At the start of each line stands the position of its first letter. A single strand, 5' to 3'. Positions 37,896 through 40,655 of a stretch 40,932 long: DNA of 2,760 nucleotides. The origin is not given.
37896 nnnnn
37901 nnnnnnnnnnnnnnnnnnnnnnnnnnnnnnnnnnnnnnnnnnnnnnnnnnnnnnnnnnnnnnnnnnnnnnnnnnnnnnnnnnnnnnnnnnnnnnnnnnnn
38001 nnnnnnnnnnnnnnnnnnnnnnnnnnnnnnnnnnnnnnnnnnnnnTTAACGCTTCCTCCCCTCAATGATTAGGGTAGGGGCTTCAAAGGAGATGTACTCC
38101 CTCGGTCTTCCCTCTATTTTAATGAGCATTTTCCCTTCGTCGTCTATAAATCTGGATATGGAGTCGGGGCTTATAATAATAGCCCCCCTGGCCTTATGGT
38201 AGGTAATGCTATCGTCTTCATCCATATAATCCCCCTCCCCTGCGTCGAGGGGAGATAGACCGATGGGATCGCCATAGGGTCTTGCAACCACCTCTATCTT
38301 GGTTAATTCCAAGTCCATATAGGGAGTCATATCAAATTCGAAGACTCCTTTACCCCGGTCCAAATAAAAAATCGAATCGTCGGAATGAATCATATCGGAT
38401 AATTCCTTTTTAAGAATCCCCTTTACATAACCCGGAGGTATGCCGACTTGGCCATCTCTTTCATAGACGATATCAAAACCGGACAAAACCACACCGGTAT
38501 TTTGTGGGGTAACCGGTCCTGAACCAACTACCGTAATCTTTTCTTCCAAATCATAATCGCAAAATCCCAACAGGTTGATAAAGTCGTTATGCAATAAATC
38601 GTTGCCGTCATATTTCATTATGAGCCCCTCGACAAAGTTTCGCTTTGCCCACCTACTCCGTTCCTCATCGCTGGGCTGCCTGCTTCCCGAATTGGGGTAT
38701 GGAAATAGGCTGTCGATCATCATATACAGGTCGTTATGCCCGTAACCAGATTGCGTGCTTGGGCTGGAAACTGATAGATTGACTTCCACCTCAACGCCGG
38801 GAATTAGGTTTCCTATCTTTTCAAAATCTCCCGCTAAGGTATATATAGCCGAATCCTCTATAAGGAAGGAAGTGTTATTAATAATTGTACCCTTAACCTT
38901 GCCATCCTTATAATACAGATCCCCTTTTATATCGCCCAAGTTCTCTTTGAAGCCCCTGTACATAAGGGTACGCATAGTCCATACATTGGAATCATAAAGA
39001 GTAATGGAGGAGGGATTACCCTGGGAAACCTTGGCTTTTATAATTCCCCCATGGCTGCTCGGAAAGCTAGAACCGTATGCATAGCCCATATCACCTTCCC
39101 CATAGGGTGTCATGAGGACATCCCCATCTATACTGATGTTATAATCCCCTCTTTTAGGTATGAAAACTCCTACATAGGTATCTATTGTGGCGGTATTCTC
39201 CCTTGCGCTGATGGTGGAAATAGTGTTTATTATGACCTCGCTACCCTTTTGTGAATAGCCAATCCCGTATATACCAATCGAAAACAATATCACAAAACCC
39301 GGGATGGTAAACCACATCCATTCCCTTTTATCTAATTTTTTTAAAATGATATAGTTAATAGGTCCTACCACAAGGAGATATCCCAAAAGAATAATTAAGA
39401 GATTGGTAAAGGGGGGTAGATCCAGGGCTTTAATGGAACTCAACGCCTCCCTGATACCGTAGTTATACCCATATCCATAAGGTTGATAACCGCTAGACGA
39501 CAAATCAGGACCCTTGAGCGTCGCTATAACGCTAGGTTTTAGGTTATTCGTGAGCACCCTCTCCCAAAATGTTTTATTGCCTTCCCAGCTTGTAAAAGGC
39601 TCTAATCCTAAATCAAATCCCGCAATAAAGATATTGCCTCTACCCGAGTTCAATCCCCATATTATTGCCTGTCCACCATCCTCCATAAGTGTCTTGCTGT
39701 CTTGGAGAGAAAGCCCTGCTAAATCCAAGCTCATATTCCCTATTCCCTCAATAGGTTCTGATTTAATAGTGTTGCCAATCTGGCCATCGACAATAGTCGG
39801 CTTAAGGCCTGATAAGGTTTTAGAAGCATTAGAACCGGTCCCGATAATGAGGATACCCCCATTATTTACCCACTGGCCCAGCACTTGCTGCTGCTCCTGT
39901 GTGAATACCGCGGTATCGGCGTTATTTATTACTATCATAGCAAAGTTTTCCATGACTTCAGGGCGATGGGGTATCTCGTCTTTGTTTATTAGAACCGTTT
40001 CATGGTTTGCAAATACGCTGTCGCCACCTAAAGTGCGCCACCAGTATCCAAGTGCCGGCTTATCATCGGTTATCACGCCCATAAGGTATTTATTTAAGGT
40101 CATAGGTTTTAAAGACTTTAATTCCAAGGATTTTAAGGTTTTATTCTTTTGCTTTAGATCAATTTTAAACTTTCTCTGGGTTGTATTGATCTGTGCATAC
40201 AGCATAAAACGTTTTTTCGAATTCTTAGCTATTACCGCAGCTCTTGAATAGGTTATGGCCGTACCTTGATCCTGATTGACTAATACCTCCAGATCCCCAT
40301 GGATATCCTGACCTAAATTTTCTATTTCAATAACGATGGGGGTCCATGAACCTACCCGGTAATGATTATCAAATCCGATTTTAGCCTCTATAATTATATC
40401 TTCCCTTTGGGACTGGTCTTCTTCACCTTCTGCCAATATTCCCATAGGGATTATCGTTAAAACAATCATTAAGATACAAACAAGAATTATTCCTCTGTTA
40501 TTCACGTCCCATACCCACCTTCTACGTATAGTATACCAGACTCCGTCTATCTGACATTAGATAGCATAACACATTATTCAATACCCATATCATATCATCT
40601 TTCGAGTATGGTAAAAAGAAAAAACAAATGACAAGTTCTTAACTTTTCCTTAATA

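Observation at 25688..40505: Nine-gene envelope cluster fusing an ABC-2 exporter with a MoxR-DUF58-VWA (Bat-like) module: candidate undescribed system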

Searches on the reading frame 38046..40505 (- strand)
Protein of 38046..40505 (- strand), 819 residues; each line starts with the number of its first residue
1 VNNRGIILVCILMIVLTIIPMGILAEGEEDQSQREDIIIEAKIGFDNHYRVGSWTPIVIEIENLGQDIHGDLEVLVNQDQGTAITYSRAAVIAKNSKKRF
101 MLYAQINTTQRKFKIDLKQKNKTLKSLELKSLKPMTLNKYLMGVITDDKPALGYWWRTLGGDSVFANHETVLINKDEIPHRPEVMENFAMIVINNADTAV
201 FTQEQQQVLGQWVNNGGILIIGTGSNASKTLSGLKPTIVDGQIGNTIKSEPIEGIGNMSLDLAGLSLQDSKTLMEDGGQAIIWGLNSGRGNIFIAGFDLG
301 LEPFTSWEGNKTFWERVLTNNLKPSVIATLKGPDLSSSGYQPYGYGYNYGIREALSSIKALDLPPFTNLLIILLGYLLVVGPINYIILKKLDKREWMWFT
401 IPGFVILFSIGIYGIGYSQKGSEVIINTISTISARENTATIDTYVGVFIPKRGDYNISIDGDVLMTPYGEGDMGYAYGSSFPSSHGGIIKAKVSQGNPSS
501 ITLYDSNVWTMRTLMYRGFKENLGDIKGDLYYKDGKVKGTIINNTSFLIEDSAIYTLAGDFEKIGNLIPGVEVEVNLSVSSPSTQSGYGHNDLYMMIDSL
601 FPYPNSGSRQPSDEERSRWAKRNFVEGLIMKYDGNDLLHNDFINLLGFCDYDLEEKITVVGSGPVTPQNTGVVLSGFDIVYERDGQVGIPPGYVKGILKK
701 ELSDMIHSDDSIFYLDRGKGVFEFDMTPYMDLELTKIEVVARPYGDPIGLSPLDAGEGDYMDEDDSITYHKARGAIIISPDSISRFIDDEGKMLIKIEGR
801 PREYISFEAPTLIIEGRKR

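Call 3: search_protein_families(library=pfam, proteins=[window:38046-40505:-], max_evalue=0.01)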
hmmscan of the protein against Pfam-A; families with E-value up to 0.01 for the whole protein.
window:38046-40505:- (819 aa): 1 family
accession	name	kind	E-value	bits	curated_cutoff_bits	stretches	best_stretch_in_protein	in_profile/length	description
PF05929.16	Phage_GPO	-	0.0074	16.4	33.6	0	95-151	71-126/268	Phage capsid scaffolding protein (GPO) serine peptidase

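Call 5: search_protein_families(library=ncbifam, proteins=[window:38046-40505:-], max_evalue=0.01)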
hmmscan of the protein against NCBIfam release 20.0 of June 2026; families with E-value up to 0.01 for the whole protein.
window:38046-40505:- (819 aa): 0 families

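Call 7: find_homologous_proteins(query=window:38046-40505:-)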
Query window:38046-40505:- (819 aa): 61 proteins with E <= 0.001 among 8000 candidates.
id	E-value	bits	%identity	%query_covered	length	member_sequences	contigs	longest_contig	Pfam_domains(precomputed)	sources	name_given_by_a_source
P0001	0.0e+0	1860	100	100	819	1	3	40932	-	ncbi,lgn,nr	ncbi:MAG TPA: hypothetical protein VFD89_02090 [Clostridia bacterium]|nr:hypothetical protein [Clost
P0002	0.0e+0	1044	57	98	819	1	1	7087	-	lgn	-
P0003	0.0e+0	1031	56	100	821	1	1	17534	-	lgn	-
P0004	7.5e-213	727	42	100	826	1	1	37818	-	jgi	-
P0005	4.2e-212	725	43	99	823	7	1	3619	-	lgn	-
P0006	6.8e-211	721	42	100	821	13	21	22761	-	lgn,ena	-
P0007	1.4e-210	720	41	100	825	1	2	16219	-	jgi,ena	-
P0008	2.9e-176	606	38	96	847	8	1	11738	-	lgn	-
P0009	7.3e-176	605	38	100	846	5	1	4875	-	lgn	-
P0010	4.2e-148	513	36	95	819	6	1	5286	-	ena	-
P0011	2.9e-139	484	33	96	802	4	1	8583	-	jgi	jgi:hypothetical protein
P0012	4.1e-138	480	33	100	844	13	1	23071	-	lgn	-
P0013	7.7e-135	469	34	99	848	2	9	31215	-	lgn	-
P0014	4.8e-124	434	31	95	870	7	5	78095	-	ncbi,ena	-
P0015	2.5e-122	428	31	100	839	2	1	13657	-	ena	-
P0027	1.1e-59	221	29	80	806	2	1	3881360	-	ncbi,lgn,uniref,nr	ncbi:hypothetical protein [Proteiniborus sp. MB09-C3]|uniref:hypothetical protein n=1 Tax=Proteinibo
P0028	1.5e-58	217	29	80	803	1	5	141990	PF24157.2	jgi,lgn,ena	-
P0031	1.5e-56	210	30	72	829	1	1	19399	PF24157.2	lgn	-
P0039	2.1e-53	200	28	95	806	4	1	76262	PF24157.2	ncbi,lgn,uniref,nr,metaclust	ncbi:hypothetical protein SAMN05660462_01672 [Proteiniborus ethanoligenes]|uniref:DUF7408 domain-con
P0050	2.3e-44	170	25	80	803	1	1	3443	PF24157.2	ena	-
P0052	6.2e-43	165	25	89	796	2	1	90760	-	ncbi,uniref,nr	ncbi:hypothetical protein CLPUN_13200 [Clostridium puniceum]|uniref:Uncharacterized protein n=1 Tax=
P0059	4.3e-24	103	23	71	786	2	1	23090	-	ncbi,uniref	ncbi:hypothetical protein [Bacillus sp. JJ1764]|uniref:hypothetical protein n=1 Tax=Bacillus sp. JJ1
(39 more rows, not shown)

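Call 9: find_encoding_contigs(protein=P0027, flank=10000, max_places=2)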
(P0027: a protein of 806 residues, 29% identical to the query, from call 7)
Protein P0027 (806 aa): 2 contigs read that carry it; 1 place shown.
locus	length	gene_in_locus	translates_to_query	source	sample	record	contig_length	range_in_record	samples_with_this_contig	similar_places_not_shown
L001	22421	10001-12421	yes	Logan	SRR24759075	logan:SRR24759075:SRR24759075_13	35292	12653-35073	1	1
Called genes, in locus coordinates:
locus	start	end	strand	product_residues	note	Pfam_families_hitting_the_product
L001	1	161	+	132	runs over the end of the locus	PF00583:Acetyltransf_1 (weak), PF13508:Acetyltransf_7 (weak)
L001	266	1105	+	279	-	PF00795:CN_hydrolase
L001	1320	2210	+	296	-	-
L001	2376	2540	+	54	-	-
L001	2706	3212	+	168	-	PF08645:PNK3P, PF13419:HAD_2 (weak), PF00702:Hydrolase (weak), PF13242:Hydrolase_like (weak)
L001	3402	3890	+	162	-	PF13302:Acetyltransf_3, PF00583:Acetyltransf_1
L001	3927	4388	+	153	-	PF00293:NUDIX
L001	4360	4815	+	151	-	PF00583:Acetyltransf_1, PF13673:Acetyltransf_10, PF13508:Acetyltransf_7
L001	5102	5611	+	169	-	-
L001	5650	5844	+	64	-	PF13783:DUF4177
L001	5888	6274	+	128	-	PF20092:DUF6483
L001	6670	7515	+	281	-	PF12675:DUF3795, PF12663:DUF3788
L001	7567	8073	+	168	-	PF00293:NUDIX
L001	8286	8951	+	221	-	PF03358:FMN_red (weak)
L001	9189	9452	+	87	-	PF03795:YCII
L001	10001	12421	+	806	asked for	-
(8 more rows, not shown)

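Call 10: find_encoding_contigs(protein=P0052, flank=10000, max_places=2)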
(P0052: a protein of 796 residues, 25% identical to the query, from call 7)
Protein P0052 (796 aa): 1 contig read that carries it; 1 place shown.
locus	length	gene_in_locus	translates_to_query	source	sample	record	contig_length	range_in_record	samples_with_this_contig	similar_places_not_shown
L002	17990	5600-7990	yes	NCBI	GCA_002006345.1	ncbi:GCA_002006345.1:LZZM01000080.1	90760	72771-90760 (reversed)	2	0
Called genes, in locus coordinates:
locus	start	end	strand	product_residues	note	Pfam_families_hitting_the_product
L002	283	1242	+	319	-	PF00389:2-Hacid_dh, PF00670:AdoHcyase_NAD (faint), PF02826:2-Hacid_dh_C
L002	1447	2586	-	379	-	PF00144:Beta-lactamase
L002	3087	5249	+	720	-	PF01751:Toprim, PF01131:Topoisom_bac, PF13342:Toprim_Crpt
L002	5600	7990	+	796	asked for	-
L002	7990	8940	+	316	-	PF00005:ABC_tran, PF13304:AAA_21 (weak), PF13732:DrrA1-3_C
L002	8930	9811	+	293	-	PF12679:ABC2_membrane_2, PF12698:ABC2_membrane_3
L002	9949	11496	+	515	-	-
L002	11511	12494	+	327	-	PF00493:MCM, PF20030:bpMoxR, PF01078:Mg_chelatase (faint), PF00004:AAA (faint), PF07726:AAA_3, PF07728:AAA_5, PF17863:AAA_lid_2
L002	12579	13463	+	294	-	PF01882:DUF58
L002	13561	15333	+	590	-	PF07584:BatA, PF13519:VWA_2 (faint)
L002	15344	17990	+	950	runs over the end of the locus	PF05762:VWA_CoxE (faint), PF00092:VWA (weak), PF13519:VWA_2, PF00092:VWA, PF13519:VWA_2, PF13768:VWA_3, PF07090:GATase1_like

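Call 11: find_encoding_contigs(protein=P0059, flank=10000, max_places=2)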
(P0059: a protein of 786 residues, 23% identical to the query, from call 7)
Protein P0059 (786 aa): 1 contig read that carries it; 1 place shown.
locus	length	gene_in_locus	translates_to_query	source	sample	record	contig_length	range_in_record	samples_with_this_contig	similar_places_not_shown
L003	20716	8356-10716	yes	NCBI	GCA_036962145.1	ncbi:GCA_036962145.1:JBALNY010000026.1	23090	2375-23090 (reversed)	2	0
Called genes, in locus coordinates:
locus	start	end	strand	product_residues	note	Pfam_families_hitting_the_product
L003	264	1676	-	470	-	PF04293:SpoVR, PF24755:SpoVR_C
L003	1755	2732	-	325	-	PF00246:Peptidase_M14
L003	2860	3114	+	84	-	PF14148:YhdB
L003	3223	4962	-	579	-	PF02878:PGM_PMM_I, PF02879:PGM_PMM_II, PF02880:PGM_PMM_III, PF00408:PGM_PMM_IV (weak)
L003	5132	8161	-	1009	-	PF00873:ACR_tran, PF03176:MMPL (faint)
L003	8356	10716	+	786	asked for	-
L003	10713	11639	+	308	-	PF00005:ABC_tran, PF13304:AAA_21, PF13732:DrrA1-3_C (weak)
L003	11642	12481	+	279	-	PF12679:ABC2_membrane_2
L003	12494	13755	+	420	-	-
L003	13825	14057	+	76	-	-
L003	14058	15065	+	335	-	PF20030:bpMoxR, PF00004:AAA (weak), PF07726:AAA_3, PF07728:AAA_5, PF17863:AAA_lid_2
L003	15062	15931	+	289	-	PF01882:DUF58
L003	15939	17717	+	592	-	PF07584:BatA, PF13519:VWA_2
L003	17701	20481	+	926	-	PF00092:VWA, PF13519:VWA_2, PF07090:GATase1_like (faint), PF05762:VWA_CoxE (weak), PF13768:VWA_3, PF00092:VWA, PF13519:VWA_2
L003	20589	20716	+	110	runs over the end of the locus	PF04297:UPF0122, PF04545:Sigma70_r4 (weak), PF08281:Sigma70_r4_2 (weak)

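Call 24: find_related_loci(query=A2, collection=genome_contigs, flank=10000)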
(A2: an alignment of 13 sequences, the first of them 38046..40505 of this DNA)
Query A2 (819 aa) in genome_contigs; peptide patterns used: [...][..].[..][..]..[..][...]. (x = any residue, [..] = any of these).
194 stretches matched a pattern; 126 encode a relative of the query (tblastn E <= 1e-3); the best 80 are kept; 80 distinct loci.
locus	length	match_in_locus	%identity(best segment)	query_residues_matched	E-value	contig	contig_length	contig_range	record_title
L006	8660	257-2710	42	1-816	0e+0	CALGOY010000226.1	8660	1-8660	MAG TPA_asm: uncultured Firmicutes bacterium isolate SRR6713629_bin.86_CONCOCT_v1.1_MAG genome assembly, contig: ERZ7949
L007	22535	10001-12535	37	4-819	5e-174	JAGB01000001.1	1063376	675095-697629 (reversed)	Caldicoprobacter oshimai DSM 21659 K363DRAFT_scaffold00001.1_C, whole genome shotgun sequence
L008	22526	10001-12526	37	9-819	6e-171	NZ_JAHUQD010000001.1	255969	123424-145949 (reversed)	Caldicoprobacter algeriensis strain TH7C1 NODE_1_length_255969_cov_30.311255, whole genome shotgun sequence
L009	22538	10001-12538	34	4-819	9e-137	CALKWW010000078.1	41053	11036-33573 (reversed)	MAG TPA_asm: uncultured Firmicutes bacterium isolate SRR6713632_bin.120_CONCOCT_v1.1_MAG genome assembly, contig: ERZ794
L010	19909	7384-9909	33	4-819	8e-134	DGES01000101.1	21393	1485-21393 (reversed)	MAG TPA_asm: Firmicutes bacterium UBA3920 UBA3920_contig_12016, whole genome shotgun sequence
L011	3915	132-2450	32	27-817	6e-119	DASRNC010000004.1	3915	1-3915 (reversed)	MAG TPA_asm: Bacillota bacterium isolate SMAG_U10232 k141_523245, whole genome shotgun sequence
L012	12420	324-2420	27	35-738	3e-78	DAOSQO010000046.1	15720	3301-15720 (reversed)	MAG TPA_asm: Bacillota bacterium isolate AMR_MDS_2291 NODE_3847_length_15720_cov_5.944398, whole genome shotgun sequence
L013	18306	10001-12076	27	4-700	2e-77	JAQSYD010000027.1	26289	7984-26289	MAG: Clostridia bacterium isolate L_E1_T20_A_bin.75 scaffold_3149, whole genome shotgun sequence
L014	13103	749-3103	25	7-798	1e-76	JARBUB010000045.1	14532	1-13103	MAG: Clostridia bacterium isolate L_E1_T20_C_bin.41 scaffold_5685, whole genome shotgun sequence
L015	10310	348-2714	26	6-803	1e-75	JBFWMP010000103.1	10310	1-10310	MAG: Clostridia bacterium isolate CA_2019_NHSR_92 NODE_13620_length_10310_cov_6.306000_NHSR, whole genome shotgun sequen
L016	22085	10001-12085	27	44-733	3e-74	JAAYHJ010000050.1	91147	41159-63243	MAG: Clostridiaceae bacterium isolate AS09scLD_371 230631_AS09, whole genome shotgun sequence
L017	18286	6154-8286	28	4-724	2e-76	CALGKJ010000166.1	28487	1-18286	MAG: uncultured Clostridia bacterium isolate N1_Bin_Bin_25_1 genome assembly, contig: c_000003395283, whole genome shotg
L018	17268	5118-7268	29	11-739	1e-72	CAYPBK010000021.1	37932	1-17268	MAG TPA_asm: uncultured Clostridiaceae bacterium isolate SRP294416_co3_817 genome assembly, contig: NODE_1163_length_379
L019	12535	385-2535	27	18-741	5e-69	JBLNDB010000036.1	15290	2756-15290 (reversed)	MAG: Chloroflexota bacterium isolate MAG110 PRJNA950955_bin19_renamed_35, whole genome shotgun sequence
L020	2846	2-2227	28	44-800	5e-70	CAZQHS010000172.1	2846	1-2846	MAG TPA_asm: uncultured Clostridiaceae bacterium isolate binchicken_co39_283 genome assembly, contig: NODE_69196_length_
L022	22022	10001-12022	29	20-696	2e-68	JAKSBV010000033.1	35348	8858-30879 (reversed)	MAG: Bacillota bacterium isolate MAG.222 k141_4752686, whole genome shotgun sequence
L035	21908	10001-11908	27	3-634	3e-61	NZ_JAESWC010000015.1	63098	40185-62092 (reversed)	Clostridium rhizosphaerae strain YIM B02515 GCM70020049_15, whole genome shotgun sequence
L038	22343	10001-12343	25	23-798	5e-61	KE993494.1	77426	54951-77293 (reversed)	Clostridiales bacterium oral taxon 876 str. F0540 genomic scaffold Scaffold49, whole genome shotgun sequence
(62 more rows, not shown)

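Call 30: find_encoding_contigs(protein=P0004, flank=10000, max_places=1)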
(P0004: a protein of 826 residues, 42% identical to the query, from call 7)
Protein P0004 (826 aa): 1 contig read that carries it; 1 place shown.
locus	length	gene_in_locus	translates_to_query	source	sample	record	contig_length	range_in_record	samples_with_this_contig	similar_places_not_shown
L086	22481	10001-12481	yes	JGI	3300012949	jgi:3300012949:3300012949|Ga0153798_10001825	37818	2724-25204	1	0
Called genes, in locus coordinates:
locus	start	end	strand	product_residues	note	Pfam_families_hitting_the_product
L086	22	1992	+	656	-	PF00270:DEAD (faint), PF04851:ResIII, PF17757:UvrB_inter, PF27431:UvrB_3rd, PF00271:Helicase_C, PF12344:UvrB, PF02151:UVR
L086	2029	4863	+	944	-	PF00005:ABC_tran (faint), PF02463:SMC_N (faint), PF03193:RsgA_GTPase (faint), PF13191:AAA_16 (faint), PF13304:AAA_21 (faint), PF13555:AAA_29 (faint), PF17760:UvrA_inter, PF17755:UvrA_DNA-bind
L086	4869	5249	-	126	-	PF14276:DUF4363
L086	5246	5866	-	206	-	PF04239:DUF421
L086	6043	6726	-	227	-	PF00072:Response_reg, PF00196:GerE (weak)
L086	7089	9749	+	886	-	PF00690:Cation_ATPase_N, PF00122:E1-E2_ATPase, PF00702:Hydrolase, PF13246:Cation_ATPase, PF00689:Cation_ATPase_C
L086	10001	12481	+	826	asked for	-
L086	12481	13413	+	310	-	PF00005:ABC_tran, PF13304:AAA_21 (weak), PF13732:DrrA1-3_C (weak)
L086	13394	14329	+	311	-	PF01061:ABC2_membrane (weak), PF12679:ABC2_membrane_2, PF12698:ABC2_membrane_3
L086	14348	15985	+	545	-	-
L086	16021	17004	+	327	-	PF00493:MCM (weak), PF05496:RuvB_N (faint), PF20030:bpMoxR, PF00004:AAA (faint), PF07726:AAA_3, PF07728:AAA_5, PF17863:AAA_lid_2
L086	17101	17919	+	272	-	PF01882:DUF58, PF13519:VWA_2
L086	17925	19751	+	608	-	PF07584:BatA, PF13519:VWA_2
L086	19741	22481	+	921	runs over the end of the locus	PF13519:VWA_2, PF00092:VWA, PF13519:VWA_2, PF13768:VWA_3, PF07090:GATase1_like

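Call 32: predict_structure(alignment_id=A1)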
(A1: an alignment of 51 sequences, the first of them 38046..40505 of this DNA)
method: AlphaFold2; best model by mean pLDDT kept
length: 819 residues; sequences in the alignment: 51
mean_pLDDT: 83.4   pTM: 0.79
mean pLDDT of the five models: 83.4, 82.7, 82.6, 82.0, 81.7
residues with pLDDT >= 90: 350; 70-90: 364; 50-70: 47; < 50: 58
segments of 3 or more residues with pLDDT < 50: 1-3, 19-32, 335-346, 471-485, 583-588, 632-639
pLDDT, mean of each block of 10 residues (from residue 1): 66 64 38 73 92 92 93 87 91 95 89 92 91 86 95 91 87 91 91 94 90 90 93 81 87 84 89 86 88 95 91 92 78 54 51 82 72 85 90 89 85 71 81 81 89 90 81 36 57 93 86 87 87 92 93 87 94 91 50 83 74 86 84 43 89 84 75 89 87 84 79 84 90 92 86 94 90 89 93 92 83 89
secondary structure, 60 per line:
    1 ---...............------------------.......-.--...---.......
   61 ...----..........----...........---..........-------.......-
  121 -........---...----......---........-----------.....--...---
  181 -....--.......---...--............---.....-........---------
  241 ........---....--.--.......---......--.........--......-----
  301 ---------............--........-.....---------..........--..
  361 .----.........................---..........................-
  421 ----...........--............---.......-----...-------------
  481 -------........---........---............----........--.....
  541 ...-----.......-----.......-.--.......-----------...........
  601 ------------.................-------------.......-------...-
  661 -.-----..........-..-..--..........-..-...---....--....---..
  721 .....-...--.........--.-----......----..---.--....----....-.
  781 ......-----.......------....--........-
elements in order (helices of 4 or more, strands of 3 or more residues): H4-18 E37-43 E48-50 E54-63 E68-77 E82-92 E96-105 E113-119 E122-129 E133-135 E140-145 H149-156 E168-172 H182-185 E188-194 H203-214 E218-222 H224-231 E241-248 E261-267 E271-276 E279-287 E290-295 H310-321 H324-331 H333-337 H347-356 H366-390 H394-419 E425-435 E438-449 E453-459 E465-467 E488-495 E499-506 E510-521 E526-533 E536-543 E549-555 E561-567 E572-578 H590-600 H613-629 E643-649 E657-659 E668-677 E686-695 E706-709 E712-715 E719-725 E732-740 E749-754 E767-770 E775-778 H780-786 E792-798 E805-808 E811-818
